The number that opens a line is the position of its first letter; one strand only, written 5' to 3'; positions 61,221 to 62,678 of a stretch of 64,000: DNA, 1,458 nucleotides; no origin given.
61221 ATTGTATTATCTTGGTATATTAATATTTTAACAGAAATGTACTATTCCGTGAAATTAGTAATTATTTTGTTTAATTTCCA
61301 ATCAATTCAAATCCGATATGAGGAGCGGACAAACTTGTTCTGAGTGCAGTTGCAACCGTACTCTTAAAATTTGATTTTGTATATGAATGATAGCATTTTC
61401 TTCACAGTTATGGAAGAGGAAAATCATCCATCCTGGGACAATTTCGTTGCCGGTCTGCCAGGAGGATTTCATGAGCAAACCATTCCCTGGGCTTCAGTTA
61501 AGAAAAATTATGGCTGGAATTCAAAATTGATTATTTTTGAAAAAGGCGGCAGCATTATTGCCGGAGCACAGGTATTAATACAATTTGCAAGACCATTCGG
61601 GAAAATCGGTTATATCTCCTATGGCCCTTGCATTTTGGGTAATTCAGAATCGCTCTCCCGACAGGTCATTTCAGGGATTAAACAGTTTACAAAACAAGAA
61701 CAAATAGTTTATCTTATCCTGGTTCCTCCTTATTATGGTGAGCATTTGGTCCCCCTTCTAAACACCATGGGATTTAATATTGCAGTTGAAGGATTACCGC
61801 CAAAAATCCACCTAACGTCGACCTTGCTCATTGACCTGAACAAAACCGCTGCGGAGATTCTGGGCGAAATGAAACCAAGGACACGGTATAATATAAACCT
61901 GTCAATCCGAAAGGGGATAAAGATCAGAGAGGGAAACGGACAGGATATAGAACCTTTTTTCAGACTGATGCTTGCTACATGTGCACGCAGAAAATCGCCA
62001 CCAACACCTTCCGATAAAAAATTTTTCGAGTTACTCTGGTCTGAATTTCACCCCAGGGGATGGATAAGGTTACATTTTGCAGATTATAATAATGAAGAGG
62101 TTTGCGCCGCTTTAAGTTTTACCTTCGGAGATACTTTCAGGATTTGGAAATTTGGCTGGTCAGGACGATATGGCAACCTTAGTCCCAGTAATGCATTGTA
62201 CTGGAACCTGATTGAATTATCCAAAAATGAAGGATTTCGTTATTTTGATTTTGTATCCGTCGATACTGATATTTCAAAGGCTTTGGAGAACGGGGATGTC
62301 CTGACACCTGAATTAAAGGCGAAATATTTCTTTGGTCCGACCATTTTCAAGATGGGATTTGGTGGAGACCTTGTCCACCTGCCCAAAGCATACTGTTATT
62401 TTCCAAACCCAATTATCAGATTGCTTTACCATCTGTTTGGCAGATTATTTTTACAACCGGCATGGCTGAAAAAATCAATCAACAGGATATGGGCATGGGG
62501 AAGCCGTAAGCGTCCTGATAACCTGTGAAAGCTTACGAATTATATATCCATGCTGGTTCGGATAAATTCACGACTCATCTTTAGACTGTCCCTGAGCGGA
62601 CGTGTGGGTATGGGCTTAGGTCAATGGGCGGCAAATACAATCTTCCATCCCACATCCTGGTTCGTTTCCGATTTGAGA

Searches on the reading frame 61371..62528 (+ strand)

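Call 80: search_protein_families(library=pfam, proteins=[window:61371-62528:+], max_evalue=0.001)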
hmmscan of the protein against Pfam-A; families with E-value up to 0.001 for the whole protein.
window:61371-62528:+ (385 aa): 2 families
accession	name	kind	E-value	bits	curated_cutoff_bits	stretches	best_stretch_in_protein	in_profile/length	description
PF02388.22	FemAB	-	6.7e-21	75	24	1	22-226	6-227/406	FemAB family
PF13480.13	Acetyltransf_6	-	3.8e-17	63.2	22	1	170-295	2-135/143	Acetyltransferase (GNAT) domain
